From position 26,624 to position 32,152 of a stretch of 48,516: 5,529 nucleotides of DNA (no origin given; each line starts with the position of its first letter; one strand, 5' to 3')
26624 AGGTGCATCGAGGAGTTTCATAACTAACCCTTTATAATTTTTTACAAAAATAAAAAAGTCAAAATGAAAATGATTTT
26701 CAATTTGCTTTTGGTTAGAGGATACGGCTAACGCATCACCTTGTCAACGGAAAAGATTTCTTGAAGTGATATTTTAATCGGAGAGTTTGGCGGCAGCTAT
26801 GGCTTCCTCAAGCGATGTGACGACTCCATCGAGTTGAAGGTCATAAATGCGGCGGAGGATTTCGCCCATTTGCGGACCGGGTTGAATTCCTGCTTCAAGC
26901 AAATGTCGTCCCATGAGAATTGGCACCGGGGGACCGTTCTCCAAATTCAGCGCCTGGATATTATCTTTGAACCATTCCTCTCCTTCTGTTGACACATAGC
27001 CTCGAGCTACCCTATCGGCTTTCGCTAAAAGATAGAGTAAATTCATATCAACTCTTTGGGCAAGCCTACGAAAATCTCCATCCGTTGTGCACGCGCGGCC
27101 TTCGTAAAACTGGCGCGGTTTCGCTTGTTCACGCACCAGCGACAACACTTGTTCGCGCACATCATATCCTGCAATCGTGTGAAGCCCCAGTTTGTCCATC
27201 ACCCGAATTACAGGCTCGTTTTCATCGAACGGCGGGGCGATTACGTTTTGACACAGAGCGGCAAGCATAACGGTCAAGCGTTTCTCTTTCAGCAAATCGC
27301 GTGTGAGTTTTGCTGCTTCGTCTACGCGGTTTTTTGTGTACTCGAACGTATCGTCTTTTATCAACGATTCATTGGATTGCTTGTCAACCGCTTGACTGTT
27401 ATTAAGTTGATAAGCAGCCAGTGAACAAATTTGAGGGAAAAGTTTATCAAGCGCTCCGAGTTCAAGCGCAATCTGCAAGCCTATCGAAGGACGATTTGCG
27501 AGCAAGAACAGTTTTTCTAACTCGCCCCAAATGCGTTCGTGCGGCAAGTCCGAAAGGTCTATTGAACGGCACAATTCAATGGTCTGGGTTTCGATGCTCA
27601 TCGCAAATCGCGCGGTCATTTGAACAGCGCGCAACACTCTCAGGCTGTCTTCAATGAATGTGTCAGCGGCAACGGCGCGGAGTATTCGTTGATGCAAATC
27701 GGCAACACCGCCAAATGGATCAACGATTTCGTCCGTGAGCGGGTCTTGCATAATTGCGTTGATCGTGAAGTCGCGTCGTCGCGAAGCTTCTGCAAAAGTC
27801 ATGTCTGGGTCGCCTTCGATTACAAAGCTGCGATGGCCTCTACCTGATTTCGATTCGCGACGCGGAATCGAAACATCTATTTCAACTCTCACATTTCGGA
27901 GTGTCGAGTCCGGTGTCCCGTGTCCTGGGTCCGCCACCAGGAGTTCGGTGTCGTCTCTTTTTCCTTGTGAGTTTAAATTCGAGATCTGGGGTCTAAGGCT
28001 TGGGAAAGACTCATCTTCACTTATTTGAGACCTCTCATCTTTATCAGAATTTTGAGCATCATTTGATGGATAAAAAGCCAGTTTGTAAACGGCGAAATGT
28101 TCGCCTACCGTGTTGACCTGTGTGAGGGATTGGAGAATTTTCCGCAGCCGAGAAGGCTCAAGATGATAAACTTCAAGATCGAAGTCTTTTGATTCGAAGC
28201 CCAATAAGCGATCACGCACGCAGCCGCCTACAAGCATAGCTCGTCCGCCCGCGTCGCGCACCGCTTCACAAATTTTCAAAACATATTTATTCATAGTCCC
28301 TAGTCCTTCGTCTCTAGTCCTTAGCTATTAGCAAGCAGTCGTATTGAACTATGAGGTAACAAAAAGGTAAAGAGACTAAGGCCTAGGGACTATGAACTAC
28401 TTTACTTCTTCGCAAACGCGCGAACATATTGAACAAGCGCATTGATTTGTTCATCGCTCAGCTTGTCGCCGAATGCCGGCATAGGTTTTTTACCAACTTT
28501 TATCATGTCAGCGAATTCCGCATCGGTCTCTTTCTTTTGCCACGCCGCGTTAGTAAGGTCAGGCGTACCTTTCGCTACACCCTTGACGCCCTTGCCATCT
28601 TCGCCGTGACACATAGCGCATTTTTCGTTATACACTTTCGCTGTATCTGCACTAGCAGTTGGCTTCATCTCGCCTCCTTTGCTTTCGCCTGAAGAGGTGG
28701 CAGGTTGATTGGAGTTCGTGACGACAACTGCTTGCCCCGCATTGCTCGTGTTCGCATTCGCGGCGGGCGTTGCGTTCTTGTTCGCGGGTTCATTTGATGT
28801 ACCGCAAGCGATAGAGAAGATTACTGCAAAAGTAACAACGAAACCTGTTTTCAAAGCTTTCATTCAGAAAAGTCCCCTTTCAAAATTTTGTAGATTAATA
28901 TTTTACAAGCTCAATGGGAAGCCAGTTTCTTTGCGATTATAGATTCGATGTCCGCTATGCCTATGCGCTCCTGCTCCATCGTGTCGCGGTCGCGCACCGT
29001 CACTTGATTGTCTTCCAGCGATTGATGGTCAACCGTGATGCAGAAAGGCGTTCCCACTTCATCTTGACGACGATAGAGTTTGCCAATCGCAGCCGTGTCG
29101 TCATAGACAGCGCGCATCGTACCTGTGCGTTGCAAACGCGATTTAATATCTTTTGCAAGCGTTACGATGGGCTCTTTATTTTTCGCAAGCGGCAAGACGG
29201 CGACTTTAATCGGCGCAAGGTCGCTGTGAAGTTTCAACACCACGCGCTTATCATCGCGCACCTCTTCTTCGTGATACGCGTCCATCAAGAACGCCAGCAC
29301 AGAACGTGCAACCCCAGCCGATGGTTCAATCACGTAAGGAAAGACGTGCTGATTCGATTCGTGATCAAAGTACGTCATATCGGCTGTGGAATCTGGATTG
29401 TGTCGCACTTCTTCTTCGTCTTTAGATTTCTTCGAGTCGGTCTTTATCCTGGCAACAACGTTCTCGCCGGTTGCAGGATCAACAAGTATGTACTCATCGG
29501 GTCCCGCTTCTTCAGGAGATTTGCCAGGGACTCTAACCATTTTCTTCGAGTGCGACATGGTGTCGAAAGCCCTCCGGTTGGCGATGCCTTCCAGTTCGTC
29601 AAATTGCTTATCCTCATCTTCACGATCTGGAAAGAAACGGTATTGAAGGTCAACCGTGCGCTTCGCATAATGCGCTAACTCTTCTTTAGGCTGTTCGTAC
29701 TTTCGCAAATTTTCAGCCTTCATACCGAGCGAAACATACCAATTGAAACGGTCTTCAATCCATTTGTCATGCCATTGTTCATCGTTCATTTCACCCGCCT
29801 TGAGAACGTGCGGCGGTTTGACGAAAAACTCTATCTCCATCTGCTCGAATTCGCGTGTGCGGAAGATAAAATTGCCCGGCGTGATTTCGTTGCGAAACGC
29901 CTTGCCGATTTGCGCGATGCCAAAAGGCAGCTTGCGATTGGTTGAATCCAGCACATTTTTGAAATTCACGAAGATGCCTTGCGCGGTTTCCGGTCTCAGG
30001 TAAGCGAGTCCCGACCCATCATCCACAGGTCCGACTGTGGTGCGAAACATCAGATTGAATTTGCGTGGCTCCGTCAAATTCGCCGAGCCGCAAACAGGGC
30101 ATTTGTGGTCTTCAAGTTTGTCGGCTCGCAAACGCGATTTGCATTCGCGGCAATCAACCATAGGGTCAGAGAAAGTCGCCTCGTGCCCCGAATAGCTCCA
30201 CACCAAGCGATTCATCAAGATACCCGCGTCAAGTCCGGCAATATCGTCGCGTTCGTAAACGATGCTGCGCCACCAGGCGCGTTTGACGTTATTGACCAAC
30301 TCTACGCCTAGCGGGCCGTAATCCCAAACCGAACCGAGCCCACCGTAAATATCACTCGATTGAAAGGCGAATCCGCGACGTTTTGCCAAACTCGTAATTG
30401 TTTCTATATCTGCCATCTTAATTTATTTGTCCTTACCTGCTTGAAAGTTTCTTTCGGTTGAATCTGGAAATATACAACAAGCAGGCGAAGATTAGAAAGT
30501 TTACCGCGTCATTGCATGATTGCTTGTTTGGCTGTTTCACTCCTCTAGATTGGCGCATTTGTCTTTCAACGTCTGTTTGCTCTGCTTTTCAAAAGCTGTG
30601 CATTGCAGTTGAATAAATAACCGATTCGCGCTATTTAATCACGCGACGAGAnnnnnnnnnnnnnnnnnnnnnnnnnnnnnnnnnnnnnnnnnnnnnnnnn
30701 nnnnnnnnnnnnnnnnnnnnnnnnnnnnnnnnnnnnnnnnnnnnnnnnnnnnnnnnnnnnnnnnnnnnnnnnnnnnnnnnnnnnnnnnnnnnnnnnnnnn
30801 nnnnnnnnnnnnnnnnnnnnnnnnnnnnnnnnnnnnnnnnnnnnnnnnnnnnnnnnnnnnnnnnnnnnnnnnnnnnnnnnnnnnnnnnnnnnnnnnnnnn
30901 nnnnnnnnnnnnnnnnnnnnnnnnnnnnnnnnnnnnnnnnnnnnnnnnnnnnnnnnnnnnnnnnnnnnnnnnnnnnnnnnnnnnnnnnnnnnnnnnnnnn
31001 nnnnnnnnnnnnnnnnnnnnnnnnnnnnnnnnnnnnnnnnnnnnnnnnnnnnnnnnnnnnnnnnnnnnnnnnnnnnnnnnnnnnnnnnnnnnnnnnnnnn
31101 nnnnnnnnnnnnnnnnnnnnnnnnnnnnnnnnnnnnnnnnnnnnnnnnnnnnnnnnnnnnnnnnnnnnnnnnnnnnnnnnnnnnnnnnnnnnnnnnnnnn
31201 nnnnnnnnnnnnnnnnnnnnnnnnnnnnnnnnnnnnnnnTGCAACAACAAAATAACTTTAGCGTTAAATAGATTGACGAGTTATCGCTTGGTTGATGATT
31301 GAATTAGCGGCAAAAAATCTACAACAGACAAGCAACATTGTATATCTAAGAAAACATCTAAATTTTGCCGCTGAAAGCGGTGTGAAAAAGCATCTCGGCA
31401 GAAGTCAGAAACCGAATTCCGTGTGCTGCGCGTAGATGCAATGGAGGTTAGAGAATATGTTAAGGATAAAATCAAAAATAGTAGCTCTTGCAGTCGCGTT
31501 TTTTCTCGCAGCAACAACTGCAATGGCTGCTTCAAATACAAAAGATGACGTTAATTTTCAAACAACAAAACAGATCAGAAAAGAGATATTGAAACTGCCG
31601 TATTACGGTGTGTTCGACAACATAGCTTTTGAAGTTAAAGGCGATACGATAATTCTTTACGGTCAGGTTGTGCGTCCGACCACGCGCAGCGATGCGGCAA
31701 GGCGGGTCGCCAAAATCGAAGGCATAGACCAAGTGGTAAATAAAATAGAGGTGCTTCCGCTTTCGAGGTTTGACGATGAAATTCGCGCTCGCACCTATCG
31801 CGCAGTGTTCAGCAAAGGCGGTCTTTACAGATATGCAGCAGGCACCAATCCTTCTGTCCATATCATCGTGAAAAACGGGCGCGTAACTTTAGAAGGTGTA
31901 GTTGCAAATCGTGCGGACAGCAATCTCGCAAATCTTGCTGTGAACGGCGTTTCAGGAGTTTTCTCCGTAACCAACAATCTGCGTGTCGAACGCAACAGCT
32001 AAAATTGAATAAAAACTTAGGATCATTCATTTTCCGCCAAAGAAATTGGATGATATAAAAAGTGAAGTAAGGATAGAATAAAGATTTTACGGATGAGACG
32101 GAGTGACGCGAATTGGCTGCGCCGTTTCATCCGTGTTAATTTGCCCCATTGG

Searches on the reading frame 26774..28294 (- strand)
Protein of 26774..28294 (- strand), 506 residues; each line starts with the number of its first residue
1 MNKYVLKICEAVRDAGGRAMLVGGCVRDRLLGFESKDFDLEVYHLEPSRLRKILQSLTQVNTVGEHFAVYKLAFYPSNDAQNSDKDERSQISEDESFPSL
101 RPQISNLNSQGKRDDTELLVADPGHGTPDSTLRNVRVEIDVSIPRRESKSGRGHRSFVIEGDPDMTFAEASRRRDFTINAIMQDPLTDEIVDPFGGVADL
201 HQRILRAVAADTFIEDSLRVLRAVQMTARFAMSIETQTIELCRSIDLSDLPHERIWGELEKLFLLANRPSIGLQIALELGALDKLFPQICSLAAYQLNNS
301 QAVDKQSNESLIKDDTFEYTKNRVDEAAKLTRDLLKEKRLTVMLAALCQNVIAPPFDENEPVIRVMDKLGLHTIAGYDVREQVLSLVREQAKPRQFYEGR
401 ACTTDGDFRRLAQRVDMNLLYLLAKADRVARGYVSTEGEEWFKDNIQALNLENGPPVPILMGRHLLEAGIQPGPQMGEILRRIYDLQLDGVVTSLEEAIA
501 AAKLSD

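Call 60: search_protein_families(library=pfam, proteins=[window:26774-28294:-], max_evalue=0.00001)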
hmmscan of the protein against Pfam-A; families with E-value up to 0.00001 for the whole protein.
window:26774-28294:- (506 aa): 2 families
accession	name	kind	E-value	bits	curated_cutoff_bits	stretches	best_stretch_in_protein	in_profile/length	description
PF01743.26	PolyA_pol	-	2e-18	67.4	23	1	20-206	2-126/126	Poly A polymerase head domain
PF12627.12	PolyA_pol_RNAbd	-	1e-06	28.8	22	1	233-289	3-60/64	Probable RNA and SrmB- binding site of polymerase A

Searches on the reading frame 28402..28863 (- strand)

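Call 60: search_protein_families(library=pfam, proteins=[window:28402-28863:-], max_evalue=0.00001)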
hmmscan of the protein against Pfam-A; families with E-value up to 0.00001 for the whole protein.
window:28402-28863:- (153 aa): 2 families
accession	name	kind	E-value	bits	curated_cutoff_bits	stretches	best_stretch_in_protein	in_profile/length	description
PF13442.11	Cytochrome_CBB3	-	3.9e-18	66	27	1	73-147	5-68/68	Cytochrome C oxidase, cbb3-type, subunit III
PF00034.26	Cytochrom_C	-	1.4e-11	46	21.3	1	73-148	3-87/90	Cytochrome c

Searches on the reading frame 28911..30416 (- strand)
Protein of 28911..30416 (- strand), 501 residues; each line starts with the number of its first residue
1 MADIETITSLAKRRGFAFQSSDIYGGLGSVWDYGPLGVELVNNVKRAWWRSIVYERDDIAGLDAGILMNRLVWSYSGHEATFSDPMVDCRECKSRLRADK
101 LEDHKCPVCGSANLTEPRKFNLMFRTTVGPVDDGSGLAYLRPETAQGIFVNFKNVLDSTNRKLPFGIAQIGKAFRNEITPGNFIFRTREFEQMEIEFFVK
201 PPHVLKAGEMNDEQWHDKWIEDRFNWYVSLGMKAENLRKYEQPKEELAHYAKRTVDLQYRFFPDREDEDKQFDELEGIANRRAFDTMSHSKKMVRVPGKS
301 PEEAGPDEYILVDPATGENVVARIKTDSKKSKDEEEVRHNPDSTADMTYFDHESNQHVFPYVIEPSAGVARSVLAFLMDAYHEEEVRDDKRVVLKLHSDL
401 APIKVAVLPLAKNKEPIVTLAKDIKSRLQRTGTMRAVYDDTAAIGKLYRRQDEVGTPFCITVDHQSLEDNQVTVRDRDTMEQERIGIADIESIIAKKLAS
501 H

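Call 10: search_protein_families(library=pfam, proteins=[window:28911-30416:-])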
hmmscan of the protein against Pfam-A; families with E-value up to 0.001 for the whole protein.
window:28911-30416:- (501 aa): 2 families
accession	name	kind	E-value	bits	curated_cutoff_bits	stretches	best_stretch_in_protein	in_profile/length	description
PF03129.25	HGTP_anticodon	-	2.7e-22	79.2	21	1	404-496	1-93/94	Anticodon binding domain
PF00587.30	tRNA-synt_2b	-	3.3e-09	37.5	29.3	1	138-276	11-110/179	tRNA synthetase class II core domain (G, H, P, S and T)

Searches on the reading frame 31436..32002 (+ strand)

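Call 60: search_protein_families(library=pfam, proteins=[window:31436-32002:+], max_evalue=0.00001)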
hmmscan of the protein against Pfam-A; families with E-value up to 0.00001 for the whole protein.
window:31436-32002:+ (188 aa): 1 family
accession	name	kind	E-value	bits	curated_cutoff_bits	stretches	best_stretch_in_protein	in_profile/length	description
PF04972.22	BON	-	2.3e-19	69.9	27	2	138-185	21-68/69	BON domain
